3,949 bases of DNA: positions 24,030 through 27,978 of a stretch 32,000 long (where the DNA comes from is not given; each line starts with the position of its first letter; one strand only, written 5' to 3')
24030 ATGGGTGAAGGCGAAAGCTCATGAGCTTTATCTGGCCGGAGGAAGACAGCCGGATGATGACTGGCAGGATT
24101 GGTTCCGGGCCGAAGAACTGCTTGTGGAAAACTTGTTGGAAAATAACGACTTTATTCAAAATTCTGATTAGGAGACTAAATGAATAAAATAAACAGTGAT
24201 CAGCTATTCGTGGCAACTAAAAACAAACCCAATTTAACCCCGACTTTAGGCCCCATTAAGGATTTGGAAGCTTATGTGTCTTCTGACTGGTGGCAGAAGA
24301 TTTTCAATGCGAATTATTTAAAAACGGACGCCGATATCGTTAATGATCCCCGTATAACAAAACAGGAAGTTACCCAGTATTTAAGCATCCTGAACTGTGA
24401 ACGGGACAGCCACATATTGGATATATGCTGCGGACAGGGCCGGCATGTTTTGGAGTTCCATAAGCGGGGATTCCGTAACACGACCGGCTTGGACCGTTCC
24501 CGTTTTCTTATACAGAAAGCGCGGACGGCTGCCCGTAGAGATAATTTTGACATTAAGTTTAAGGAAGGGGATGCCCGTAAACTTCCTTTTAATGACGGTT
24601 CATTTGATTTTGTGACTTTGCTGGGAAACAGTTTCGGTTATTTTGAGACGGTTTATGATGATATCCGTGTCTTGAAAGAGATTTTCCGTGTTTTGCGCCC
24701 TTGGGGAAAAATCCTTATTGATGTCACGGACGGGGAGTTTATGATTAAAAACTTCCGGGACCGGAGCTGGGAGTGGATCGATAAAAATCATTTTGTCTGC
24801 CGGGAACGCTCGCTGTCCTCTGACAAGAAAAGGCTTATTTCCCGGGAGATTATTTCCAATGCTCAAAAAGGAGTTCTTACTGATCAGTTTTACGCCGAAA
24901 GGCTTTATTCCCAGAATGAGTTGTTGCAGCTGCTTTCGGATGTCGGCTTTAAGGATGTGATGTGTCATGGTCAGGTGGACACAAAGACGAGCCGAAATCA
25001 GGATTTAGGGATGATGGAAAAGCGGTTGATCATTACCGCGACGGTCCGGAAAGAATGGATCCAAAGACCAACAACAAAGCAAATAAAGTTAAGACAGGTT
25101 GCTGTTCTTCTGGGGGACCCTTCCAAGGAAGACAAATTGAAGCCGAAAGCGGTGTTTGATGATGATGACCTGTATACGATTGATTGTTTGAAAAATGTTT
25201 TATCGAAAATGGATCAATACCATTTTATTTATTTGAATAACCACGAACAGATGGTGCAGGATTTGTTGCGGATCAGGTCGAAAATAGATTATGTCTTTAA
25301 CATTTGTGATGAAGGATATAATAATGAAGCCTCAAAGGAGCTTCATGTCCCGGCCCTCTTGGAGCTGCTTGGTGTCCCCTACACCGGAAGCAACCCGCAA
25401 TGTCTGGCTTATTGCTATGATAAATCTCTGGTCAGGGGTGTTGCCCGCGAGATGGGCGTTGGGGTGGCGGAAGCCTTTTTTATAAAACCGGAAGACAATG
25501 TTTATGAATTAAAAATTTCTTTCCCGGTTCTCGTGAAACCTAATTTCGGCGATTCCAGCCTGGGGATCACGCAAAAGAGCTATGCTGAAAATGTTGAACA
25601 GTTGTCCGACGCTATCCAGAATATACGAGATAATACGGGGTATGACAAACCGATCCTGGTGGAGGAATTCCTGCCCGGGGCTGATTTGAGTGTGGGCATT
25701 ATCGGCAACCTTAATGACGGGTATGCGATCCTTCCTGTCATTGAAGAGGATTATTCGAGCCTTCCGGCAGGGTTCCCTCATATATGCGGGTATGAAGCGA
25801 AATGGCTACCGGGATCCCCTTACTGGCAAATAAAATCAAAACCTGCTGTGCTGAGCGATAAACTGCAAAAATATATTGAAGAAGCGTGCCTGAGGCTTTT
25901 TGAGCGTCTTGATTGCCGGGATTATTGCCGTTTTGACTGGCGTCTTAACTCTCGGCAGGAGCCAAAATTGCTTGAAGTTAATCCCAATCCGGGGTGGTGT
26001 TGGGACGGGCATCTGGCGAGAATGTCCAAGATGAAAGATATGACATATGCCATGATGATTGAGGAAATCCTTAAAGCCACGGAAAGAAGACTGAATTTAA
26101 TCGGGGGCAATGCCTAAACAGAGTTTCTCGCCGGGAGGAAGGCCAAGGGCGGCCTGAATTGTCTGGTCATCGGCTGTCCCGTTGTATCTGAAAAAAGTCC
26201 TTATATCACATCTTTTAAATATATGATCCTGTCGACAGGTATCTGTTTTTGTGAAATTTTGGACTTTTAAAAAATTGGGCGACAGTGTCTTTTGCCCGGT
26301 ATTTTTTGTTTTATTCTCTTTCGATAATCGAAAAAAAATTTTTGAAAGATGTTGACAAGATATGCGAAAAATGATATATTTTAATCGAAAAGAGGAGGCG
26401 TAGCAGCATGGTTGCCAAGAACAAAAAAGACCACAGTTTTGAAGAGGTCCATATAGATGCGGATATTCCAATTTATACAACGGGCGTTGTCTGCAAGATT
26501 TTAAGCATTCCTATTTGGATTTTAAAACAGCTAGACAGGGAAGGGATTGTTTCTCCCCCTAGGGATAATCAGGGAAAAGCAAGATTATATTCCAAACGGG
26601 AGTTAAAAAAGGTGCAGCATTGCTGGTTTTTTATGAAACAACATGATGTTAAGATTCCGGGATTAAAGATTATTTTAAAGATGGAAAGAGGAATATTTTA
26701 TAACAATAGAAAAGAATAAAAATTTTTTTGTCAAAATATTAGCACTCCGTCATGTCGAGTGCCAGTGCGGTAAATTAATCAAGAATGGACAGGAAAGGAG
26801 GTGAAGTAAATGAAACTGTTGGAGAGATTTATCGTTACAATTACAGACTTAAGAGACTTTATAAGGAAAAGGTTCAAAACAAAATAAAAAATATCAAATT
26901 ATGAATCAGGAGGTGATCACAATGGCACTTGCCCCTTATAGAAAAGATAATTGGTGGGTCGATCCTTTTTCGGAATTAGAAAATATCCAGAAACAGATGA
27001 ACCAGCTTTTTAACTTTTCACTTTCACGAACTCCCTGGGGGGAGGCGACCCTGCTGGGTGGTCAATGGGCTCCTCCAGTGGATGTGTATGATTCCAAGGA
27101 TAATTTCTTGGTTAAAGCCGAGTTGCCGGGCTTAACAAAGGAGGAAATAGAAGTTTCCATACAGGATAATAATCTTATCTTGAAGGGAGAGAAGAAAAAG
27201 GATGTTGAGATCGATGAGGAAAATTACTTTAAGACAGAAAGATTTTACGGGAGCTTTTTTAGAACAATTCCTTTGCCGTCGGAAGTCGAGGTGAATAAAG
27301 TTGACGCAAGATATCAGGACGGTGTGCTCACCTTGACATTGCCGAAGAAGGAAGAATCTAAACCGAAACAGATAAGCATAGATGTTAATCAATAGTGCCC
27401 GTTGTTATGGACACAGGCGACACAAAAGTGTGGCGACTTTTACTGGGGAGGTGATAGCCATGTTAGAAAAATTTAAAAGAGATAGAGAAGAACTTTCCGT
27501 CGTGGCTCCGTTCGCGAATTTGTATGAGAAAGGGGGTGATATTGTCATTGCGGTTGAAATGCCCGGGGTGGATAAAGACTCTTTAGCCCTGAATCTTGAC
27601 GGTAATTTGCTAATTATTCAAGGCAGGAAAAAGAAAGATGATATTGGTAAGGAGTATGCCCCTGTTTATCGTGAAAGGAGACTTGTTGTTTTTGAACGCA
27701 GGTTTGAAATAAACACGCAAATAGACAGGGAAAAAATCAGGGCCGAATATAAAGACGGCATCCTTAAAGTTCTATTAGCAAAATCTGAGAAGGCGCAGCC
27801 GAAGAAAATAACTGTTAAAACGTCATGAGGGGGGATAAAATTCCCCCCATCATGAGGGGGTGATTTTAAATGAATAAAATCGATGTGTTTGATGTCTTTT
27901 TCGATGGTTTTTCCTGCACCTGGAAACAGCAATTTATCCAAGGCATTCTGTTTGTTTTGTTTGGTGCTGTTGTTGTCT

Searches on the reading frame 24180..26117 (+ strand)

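Call 21: search_protein_families(library=pfam, proteins=[window:24180-26117:+], max_evalue=0.001)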
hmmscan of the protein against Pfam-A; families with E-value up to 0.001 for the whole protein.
window:24180-26117:+ (645 aa): 9 families
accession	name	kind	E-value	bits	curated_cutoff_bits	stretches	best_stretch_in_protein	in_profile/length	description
PF07478.18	Dala_Dala_lig_C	-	1.4e-25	90.4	24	1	443-631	32-203/204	D-ala D-ala ligase C-terminus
PF13649.12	Methyltransf_25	-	1.2e-20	74.4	27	1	79-176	1-97/97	Methyltransferase domain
PF08241.18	Methyltransf_11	-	5.7e-19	69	21.2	1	80-180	1-95/95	Methyltransferase domain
PF13847.12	Methyltransf_31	-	5.5e-18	65.5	27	1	76-186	4-117/145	Methyltransferase domain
PF01209.24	Ubie_methyltran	-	4.1e-13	49.7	20.1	1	70-180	42-151/233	ubiE/COQ5 methyltransferase family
PF13489.12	Methyltransf_23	-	4.1e-11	43.3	27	1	72-203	19-138/164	Methyltransferase domain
PF08242.18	Methyltransf_12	-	9.6e-07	29.9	30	1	80-177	1-97/98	Methyltransferase domain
PF02786.22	CPSase_L_D2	-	9.7e-05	22.4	19.8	0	414-499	1-90/211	Carbamoyl-phosphate synthase L chain, ATP binding domain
PF13535.11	ATP-grasp_4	-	0.00035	20.7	27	1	446-523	1-86/160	ATP-grasp domain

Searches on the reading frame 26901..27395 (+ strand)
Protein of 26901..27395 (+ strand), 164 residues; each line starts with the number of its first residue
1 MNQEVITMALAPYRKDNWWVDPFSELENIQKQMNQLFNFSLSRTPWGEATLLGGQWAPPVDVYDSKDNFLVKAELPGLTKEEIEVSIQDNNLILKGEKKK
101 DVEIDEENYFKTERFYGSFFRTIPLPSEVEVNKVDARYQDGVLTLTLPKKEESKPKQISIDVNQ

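Call 21: search_protein_families(library=pfam, proteins=[window:26901-27395:+], max_evalue=0.001)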
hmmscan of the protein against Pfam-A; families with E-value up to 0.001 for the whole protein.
window:26901-27395:+ (164 aa): 2 families
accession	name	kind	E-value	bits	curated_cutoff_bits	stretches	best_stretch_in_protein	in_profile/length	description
PF00011.27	HSP20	-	1.1e-24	86.9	20.8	1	63-162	3-101/102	Hsp20/alpha crystallin family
PF17886.7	ArsA_HSP20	-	2.1e-07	30.9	22.5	1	67-145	2-61/63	HSP20-like domain found in ArsA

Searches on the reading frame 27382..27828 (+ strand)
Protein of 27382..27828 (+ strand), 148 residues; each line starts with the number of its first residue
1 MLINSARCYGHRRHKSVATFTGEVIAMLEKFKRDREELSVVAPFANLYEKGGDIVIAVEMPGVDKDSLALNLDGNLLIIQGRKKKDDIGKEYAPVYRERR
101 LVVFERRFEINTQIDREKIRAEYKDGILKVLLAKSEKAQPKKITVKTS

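Call 21: search_protein_families(library=pfam, proteins=[window:27382-27828:+], max_evalue=0.001)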
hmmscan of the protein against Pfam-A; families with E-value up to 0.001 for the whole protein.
window:27382-27828:+ (148 aa): 2 families
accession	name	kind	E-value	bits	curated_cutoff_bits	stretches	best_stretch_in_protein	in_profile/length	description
PF00011.27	HSP20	-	1e-15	58.1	20.8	1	50-145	5-101/102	Hsp20/alpha crystallin family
PF17886.7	ArsA_HSP20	-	9.8e-05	22.3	22.5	1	52-130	2-61/63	HSP20-like domain found in ArsA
